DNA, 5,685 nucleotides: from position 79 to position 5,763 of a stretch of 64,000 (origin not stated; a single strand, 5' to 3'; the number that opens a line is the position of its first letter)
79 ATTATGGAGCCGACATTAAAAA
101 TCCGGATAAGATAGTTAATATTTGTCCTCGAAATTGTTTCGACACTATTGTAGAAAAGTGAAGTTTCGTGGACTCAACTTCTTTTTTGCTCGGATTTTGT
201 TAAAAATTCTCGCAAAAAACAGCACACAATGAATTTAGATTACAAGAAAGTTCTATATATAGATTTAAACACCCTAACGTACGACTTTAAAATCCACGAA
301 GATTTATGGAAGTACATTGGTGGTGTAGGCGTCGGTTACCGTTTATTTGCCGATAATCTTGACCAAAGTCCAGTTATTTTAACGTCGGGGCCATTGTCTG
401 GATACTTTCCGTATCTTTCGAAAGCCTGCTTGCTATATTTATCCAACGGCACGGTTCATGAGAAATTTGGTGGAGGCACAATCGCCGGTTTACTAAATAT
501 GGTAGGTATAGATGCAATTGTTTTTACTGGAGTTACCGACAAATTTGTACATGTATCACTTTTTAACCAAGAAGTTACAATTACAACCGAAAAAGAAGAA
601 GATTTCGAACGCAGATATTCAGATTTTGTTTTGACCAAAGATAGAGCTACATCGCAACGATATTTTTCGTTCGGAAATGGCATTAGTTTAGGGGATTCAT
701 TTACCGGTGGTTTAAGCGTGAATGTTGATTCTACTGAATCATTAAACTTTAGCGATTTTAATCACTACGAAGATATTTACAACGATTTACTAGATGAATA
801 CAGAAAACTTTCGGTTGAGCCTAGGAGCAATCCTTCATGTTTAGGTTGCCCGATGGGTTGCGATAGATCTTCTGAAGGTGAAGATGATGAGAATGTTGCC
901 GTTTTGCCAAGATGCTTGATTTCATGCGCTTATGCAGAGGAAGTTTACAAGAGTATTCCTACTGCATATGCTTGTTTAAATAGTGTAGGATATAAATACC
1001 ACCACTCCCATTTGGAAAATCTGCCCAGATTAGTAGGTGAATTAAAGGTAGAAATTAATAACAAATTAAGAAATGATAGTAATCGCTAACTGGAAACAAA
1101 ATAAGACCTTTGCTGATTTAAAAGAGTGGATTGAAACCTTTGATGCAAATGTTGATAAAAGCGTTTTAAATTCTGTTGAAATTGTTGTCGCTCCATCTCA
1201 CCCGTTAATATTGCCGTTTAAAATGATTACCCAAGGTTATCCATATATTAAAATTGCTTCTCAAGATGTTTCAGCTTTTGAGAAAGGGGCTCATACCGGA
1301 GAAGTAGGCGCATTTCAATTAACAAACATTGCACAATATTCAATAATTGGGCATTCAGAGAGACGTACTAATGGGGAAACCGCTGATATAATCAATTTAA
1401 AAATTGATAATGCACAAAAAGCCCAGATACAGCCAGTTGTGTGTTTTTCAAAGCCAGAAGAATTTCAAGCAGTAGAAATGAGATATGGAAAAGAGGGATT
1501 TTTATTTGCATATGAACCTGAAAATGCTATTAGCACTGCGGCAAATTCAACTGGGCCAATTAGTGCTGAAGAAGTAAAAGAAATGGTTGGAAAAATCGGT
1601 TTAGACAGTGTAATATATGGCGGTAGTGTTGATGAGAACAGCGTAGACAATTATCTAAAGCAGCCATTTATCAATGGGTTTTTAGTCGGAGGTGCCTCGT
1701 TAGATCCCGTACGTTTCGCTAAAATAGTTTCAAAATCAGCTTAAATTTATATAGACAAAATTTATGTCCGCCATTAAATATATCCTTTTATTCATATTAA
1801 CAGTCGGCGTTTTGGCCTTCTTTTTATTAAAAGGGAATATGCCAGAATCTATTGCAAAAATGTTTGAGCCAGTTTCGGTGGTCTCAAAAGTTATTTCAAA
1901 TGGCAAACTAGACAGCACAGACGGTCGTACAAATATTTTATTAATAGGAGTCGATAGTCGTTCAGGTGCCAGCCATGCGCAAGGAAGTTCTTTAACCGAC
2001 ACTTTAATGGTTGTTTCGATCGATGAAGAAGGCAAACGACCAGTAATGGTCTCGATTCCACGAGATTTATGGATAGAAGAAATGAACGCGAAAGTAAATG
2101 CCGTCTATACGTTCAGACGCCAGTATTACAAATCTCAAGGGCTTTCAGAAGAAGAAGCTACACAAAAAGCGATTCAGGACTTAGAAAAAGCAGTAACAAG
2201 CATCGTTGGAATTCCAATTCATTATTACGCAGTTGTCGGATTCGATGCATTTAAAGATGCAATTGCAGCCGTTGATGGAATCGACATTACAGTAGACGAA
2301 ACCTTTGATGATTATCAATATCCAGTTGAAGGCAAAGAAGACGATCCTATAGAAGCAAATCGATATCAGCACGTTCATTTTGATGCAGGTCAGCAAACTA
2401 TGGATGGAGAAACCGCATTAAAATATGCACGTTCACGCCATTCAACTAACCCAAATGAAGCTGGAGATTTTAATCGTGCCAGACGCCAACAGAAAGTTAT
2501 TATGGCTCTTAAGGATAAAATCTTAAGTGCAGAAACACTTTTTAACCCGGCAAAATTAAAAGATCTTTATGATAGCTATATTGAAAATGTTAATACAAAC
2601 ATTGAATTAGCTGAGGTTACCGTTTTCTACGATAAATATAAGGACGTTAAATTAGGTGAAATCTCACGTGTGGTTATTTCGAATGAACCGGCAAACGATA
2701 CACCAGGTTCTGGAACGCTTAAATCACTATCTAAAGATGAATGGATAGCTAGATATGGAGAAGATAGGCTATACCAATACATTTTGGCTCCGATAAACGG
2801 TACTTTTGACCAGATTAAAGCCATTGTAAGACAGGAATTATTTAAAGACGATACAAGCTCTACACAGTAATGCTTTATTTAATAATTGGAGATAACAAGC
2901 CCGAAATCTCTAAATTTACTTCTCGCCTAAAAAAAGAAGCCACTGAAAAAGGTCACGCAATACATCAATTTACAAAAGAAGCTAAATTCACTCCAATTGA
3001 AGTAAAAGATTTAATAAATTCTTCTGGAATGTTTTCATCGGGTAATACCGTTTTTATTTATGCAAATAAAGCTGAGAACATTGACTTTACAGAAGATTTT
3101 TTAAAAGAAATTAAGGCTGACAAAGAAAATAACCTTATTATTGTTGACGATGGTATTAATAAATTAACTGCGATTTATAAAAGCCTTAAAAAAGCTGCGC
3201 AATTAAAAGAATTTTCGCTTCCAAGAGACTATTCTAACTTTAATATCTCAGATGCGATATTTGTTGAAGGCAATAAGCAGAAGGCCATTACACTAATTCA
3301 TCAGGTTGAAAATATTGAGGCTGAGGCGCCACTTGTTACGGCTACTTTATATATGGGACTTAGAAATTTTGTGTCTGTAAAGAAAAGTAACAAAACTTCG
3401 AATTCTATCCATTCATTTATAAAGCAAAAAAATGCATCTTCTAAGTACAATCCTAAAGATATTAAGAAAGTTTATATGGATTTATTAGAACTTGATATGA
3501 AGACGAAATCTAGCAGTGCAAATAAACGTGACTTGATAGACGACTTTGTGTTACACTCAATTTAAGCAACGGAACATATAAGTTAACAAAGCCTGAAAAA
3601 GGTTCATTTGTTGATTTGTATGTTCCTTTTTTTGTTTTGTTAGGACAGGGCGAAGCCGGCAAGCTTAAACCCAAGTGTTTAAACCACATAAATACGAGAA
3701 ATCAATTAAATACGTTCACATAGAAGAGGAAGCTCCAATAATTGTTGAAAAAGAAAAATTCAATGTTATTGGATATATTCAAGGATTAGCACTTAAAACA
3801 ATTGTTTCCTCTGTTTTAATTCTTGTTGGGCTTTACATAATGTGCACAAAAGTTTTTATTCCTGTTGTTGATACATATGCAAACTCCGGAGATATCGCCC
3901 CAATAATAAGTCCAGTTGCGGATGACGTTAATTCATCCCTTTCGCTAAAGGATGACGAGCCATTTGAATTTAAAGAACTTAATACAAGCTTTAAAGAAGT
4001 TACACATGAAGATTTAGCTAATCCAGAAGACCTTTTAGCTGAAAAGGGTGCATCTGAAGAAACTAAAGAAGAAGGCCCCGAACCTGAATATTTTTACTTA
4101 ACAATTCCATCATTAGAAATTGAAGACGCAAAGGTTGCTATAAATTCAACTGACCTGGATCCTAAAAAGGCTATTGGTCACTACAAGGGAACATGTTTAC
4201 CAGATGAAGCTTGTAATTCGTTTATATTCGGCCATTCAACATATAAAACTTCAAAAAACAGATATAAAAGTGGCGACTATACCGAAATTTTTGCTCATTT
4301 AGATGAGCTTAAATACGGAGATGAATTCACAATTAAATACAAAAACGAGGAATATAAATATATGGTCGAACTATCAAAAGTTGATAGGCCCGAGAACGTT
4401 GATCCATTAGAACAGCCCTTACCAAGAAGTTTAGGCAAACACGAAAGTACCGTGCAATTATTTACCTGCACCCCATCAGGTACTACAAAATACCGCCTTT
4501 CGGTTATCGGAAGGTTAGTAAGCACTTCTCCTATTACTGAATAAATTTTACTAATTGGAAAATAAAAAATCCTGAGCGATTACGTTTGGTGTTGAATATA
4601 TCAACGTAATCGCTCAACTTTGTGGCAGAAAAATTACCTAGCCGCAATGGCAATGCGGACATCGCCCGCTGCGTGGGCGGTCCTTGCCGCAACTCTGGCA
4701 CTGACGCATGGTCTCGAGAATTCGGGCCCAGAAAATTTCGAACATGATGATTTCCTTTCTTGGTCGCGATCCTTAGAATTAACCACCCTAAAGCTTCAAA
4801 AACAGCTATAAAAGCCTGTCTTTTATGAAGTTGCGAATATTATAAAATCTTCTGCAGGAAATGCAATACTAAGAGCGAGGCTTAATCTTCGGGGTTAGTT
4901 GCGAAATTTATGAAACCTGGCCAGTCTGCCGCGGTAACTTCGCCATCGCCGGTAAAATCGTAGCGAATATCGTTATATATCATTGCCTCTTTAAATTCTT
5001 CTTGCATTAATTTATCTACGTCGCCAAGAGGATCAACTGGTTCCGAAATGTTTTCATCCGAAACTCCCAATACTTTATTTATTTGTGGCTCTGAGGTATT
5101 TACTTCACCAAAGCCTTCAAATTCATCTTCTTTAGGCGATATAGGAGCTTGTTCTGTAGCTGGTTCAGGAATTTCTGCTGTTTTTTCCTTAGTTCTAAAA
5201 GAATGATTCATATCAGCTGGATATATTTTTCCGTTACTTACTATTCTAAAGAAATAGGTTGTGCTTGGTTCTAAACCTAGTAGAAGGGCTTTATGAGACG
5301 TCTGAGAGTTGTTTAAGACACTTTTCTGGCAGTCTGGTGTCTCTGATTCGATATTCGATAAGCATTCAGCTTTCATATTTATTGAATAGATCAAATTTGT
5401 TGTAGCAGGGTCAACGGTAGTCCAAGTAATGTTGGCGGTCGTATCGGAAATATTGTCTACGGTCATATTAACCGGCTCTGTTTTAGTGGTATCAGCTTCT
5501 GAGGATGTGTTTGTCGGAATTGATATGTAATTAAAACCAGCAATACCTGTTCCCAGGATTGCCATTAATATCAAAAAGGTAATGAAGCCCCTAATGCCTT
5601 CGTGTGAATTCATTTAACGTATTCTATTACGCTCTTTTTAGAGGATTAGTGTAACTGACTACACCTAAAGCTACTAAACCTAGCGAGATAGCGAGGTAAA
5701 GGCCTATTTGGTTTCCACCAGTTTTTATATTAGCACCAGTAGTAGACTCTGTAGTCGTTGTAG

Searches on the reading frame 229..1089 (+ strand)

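Call 59: search_protein_families(library=pfam, proteins=[window:229-1089:+], max_evalue=0.00001)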
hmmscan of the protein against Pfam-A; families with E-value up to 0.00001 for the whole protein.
window:229-1089:+ (286 aa): 1 family
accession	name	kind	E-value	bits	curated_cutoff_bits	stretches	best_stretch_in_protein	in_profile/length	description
PF02730.20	AFOR_N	-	9.1e-15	55.4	29.8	1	7-122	2-130/199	Aldehyde ferredoxin oxidoreductase, N-terminal domain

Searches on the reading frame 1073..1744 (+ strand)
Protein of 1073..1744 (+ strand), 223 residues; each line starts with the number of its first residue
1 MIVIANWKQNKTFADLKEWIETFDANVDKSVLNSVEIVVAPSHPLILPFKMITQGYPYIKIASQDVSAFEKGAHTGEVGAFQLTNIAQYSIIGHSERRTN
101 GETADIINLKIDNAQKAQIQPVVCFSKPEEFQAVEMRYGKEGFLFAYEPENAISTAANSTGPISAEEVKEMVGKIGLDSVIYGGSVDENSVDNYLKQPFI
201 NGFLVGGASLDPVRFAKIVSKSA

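Call 59: search_protein_families(library=pfam, proteins=[window:1073-1744:+], max_evalue=0.00001)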
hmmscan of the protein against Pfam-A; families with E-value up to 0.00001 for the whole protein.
window:1073-1744:+ (223 aa): 1 family
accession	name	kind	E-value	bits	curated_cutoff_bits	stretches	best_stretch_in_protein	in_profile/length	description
PF00121.24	TIM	-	1e-44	153.3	20.1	1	1-220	1-243/245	Triosephosphate isomerase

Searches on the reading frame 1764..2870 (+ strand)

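Call 59: search_protein_families(library=pfam, proteins=[window:1764-2870:+], max_evalue=0.00001)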
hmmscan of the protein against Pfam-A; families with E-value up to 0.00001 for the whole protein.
window:1764-2870:+ (368 aa): 1 family
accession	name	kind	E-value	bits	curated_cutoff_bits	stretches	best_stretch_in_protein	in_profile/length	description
PF03816.19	LytR_cpsA_psr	-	2.5e-34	119.1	24.6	1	78-254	2-149/150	LytR_cpsA_psr family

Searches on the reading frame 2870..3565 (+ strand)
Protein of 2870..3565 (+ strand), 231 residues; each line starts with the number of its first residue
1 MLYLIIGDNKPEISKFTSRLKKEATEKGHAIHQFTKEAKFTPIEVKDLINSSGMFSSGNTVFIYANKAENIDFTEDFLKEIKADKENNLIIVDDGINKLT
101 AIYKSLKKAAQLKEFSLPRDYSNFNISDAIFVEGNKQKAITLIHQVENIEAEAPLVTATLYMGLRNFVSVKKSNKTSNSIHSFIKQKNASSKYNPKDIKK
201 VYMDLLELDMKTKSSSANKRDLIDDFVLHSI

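Call 59: search_protein_families(library=pfam, proteins=[window:2870-3565:+], max_evalue=0.00001)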
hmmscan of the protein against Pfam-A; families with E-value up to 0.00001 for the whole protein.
window:2870-3565:+ (231 aa): 1 family
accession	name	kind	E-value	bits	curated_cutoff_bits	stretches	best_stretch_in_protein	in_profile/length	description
PF21694.2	DNA_pol3_delta_C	-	2.9e-06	27.7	27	0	124-228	5-119/121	DNA polymerase III delta subunit, C-terminal domain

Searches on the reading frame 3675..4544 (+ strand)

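Call 59: search_protein_families(library=pfam, proteins=[window:3675-4544:+], max_evalue=0.00001)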
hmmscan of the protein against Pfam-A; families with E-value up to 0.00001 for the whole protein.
window:3675-4544:+ (289 aa): 1 family
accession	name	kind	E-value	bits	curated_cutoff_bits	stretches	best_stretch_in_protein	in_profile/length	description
PF04203.18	Sortase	-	1.1e-15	58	26.6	1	142-282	1-125/125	Sortase domain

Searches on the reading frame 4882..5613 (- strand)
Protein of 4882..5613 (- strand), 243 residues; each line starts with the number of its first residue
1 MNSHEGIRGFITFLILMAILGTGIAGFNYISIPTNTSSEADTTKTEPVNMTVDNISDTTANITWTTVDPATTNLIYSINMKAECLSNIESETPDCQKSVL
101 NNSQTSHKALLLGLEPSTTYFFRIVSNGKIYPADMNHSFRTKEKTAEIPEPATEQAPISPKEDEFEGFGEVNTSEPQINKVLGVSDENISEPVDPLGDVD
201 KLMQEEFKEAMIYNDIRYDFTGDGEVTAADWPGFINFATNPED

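Call 59: search_protein_families(library=pfam, proteins=[window:4882-5613:-], max_evalue=0.00001)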
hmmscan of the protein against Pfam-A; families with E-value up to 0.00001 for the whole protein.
window:4882-5613:- (243 aa): 2 families
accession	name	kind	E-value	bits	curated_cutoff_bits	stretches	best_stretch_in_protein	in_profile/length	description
PF16656.11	Pur_ac_phosph_N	-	1.4e-10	42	30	1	46-141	2-93/93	Purple acid Phosphatase, N-terminal domain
PF00041.27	fn3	-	3e-06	27.8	25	1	46-126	2-68/84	Fibronectin type III domain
